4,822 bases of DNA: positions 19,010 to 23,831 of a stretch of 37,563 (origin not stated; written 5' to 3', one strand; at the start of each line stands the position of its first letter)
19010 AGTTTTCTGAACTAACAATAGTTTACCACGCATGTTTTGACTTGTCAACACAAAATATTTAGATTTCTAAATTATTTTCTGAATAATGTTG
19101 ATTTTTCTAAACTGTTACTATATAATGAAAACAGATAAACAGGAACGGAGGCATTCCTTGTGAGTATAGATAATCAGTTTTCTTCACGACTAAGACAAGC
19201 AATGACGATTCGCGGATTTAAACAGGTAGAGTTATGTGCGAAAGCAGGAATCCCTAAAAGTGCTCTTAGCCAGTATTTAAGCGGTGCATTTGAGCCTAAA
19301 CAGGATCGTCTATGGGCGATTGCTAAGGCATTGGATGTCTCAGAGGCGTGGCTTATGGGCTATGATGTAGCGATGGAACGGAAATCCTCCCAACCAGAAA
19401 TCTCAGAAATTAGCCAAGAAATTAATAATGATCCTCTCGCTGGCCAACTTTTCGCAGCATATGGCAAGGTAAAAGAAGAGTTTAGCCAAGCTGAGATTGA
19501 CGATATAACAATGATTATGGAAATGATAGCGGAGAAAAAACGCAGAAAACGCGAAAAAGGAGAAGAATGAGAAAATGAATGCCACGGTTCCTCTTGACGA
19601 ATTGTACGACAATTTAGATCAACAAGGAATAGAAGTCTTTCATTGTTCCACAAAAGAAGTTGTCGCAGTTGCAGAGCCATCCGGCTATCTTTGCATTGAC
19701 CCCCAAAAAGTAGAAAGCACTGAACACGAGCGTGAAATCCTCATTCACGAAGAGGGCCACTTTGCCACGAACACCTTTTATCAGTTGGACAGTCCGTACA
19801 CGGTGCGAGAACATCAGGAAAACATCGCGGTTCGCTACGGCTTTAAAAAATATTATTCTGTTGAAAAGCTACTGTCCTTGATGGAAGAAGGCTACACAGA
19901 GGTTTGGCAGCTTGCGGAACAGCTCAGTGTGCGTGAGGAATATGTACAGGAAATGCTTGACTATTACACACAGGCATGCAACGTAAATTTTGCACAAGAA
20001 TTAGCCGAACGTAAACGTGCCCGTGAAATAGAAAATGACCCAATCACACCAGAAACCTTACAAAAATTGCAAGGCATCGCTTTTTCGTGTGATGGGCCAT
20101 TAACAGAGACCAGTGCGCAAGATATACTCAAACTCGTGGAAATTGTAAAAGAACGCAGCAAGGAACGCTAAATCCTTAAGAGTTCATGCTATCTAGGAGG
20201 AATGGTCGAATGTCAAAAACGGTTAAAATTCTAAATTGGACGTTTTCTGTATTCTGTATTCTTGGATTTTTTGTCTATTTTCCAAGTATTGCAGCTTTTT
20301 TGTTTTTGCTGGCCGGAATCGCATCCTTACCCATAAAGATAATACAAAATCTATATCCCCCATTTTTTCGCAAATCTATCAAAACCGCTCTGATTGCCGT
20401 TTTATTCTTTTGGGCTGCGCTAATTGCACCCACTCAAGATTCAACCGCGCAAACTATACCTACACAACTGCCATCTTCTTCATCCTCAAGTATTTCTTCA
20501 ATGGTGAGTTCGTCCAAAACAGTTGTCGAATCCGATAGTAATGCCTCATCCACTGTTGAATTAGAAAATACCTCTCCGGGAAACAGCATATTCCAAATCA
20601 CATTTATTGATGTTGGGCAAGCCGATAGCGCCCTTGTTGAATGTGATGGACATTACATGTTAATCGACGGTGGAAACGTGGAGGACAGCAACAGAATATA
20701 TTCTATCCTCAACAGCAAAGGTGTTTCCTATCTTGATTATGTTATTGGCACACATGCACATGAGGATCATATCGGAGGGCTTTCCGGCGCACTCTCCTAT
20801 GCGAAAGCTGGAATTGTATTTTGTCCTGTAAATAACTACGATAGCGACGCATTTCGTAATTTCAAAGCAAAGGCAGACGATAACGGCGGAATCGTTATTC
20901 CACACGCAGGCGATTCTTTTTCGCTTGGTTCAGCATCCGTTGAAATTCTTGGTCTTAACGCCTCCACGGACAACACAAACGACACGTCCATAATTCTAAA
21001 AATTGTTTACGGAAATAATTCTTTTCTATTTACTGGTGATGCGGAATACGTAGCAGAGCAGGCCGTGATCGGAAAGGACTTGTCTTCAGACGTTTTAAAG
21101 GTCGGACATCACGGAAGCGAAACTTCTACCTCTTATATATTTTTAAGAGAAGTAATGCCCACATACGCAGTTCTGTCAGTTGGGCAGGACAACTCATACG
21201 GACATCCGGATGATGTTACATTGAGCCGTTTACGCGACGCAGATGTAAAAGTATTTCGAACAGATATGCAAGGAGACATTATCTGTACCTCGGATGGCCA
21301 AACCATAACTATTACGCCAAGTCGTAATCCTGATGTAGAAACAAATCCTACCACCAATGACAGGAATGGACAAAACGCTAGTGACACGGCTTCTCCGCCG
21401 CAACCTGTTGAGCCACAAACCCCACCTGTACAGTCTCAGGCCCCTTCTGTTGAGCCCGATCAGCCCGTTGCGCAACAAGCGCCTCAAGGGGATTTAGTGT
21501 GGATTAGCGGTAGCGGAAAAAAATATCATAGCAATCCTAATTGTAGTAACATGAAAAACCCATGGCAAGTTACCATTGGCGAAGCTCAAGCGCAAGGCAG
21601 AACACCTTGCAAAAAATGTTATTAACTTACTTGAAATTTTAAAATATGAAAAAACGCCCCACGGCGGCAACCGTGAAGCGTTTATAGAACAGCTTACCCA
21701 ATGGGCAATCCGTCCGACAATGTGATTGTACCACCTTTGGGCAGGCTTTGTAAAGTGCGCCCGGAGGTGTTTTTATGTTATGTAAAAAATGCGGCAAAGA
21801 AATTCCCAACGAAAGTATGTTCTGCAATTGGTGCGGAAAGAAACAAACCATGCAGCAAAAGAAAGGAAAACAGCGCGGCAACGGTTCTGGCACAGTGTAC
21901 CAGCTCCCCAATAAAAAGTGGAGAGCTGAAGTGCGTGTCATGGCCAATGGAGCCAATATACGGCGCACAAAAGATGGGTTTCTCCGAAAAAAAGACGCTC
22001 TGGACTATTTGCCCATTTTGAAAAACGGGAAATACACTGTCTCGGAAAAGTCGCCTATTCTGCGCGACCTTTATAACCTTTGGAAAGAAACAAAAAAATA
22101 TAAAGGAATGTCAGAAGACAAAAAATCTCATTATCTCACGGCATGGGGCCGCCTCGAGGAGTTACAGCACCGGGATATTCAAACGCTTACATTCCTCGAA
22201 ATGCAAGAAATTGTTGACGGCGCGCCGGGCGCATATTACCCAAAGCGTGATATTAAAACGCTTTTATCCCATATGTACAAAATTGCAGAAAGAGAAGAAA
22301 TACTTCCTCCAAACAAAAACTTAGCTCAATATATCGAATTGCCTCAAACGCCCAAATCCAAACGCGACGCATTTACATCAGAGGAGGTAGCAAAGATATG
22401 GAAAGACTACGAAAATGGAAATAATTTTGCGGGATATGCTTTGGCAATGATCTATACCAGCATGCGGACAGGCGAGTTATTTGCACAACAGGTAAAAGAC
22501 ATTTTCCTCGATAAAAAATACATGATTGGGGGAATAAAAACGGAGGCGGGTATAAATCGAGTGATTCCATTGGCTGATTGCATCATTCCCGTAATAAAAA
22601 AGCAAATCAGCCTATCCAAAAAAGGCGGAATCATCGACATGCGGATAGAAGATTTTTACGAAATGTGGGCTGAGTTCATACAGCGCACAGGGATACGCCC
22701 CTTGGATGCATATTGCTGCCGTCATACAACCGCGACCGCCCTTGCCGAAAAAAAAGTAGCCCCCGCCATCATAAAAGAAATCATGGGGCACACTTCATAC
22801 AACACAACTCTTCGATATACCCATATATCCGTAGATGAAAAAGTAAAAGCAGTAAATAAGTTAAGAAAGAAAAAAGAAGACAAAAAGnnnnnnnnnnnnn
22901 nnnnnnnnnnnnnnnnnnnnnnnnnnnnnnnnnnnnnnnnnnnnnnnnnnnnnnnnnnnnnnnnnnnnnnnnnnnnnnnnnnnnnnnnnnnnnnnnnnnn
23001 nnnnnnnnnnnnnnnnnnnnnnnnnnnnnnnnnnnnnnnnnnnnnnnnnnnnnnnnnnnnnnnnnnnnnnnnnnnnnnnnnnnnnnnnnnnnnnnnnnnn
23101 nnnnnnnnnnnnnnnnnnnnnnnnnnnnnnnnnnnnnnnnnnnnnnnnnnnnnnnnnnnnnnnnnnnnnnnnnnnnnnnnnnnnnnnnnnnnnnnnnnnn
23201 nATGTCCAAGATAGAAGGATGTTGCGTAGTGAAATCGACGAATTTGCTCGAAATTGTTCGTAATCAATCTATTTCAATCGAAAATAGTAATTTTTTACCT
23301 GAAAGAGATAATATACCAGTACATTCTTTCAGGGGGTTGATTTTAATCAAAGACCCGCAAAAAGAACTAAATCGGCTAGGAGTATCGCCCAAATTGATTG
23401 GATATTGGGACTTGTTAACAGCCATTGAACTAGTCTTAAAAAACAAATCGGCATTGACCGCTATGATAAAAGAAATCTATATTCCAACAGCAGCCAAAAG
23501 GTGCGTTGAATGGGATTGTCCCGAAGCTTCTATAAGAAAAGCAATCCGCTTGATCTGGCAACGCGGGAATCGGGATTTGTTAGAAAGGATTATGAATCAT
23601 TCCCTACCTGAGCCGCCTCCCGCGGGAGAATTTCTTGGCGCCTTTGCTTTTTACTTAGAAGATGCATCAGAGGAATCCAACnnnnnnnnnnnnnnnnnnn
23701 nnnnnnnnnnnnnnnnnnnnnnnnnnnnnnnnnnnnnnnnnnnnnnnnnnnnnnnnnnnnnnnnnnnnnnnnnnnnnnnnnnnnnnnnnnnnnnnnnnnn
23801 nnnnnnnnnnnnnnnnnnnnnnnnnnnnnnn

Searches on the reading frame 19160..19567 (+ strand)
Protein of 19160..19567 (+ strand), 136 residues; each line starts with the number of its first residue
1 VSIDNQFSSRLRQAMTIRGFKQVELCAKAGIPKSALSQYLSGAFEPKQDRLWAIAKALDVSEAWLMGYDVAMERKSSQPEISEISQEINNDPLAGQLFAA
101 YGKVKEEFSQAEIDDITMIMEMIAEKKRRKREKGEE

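Call 18: search_protein_families(library=pfam, proteins=[window:19160-19567:+], max_evalue=0.01)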
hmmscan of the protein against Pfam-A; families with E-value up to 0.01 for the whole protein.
window:19160-19567:+ (136 aa): 5 families
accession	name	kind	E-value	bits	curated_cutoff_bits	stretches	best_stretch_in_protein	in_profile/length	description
PF01381.28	HTH_3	-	1e-12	48.3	23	1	11-65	1-55/55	Helix-turn-helix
PF13560.12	HTH_31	-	9.4e-06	26.3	27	1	6-63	1-59/64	Helix-turn-helix domain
PF12844.13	HTH_19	-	1.6e-05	25.1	30.2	1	10-66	3-59/64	Helix-turn-helix domain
PF07022.19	Phage_CI_repr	-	2e-05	25.3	22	1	11-67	3-59/65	Bacteriophage CI repressor helix-turn-helix domain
PF13443.12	HTH_26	-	0.0001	22.9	22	1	10-63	1-55/63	Cro/C1-type HTH DNA-binding domain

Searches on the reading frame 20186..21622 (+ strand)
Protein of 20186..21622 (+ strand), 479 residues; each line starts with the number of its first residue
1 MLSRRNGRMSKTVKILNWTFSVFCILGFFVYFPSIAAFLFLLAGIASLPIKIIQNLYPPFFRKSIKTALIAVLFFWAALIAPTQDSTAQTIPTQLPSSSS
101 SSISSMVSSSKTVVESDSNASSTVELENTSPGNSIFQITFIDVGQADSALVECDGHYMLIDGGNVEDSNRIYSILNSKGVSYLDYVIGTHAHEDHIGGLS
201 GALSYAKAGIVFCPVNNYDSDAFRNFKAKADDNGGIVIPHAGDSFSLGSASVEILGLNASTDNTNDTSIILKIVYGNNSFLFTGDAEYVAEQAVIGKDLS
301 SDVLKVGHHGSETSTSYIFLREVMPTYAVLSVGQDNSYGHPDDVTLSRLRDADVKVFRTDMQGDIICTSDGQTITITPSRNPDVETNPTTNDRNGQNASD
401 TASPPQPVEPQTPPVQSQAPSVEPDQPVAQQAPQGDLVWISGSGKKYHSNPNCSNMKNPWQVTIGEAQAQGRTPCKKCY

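Call 18: search_protein_families(library=pfam, proteins=[window:20186-21622:+], max_evalue=0.01)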
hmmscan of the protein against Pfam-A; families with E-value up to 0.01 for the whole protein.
window:20186-21622:+ (479 aa): 3 families
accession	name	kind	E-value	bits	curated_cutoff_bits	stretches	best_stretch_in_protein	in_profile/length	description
PF00753.33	Lactamase_B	-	1.2e-15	58.4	22.7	1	142-333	2-195/196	Metallo-beta-lactamase superfamily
PF12706.13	Lactamase_B_2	-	5.1e-06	26.7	27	1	179-292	27-149/200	Beta-lactamase superfamily domain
PF23023.1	Anti-Pycsar_Apyc1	-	0.0044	17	50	1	146-200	20-71/250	Anti-Pycsar protein Apyc1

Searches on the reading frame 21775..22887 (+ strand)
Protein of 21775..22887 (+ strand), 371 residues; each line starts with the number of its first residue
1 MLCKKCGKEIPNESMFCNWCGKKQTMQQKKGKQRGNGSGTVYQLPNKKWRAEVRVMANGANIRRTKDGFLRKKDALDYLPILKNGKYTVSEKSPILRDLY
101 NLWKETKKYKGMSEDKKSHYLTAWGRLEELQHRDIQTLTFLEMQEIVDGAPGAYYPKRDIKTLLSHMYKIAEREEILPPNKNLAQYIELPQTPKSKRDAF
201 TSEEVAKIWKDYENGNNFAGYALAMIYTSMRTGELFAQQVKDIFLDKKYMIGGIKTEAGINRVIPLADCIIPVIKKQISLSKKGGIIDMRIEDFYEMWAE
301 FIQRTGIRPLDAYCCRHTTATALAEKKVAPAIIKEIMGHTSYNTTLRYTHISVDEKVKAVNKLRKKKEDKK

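Call 18: search_protein_families(library=pfam, proteins=[window:21775-22887:+], max_evalue=0.01)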
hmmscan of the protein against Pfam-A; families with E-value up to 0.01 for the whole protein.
window:21775-22887:+ (371 aa): 4 families
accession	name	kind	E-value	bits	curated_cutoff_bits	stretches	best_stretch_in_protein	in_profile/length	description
PF00589.27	Phage_integrase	-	3.9e-15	56.5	27.1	1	219-352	25-169/172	Phage integrase family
PF13240.11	Zn_Ribbon_1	-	0.00015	21.8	25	1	3-23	2-22/23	zinc-ribbon domain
PF24460.1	DUF7575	-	0.00099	18.9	28.5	1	3-22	6-25/28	Domain of unknown function (DUF7575)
PF12773.13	DZR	-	0.0011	19.5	27.3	1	3-25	1-23/45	Double zinc ribbon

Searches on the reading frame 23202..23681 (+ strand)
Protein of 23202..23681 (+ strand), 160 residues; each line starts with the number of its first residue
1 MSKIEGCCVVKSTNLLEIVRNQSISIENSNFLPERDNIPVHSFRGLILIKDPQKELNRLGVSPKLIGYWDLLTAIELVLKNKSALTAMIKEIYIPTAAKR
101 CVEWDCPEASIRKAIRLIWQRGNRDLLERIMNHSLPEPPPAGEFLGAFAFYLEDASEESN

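Call 18: search_protein_families(library=pfam, proteins=[window:23202-23681:+], max_evalue=0.01)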
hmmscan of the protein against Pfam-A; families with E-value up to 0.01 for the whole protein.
window:23202-23681:+ (160 aa): 1 family
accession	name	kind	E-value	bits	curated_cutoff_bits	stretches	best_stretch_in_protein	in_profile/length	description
PF08769.17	Spo0A_C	-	2.9e-17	63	25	1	54-151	3-103/104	Sporulation initiation factor Spo0A C terminal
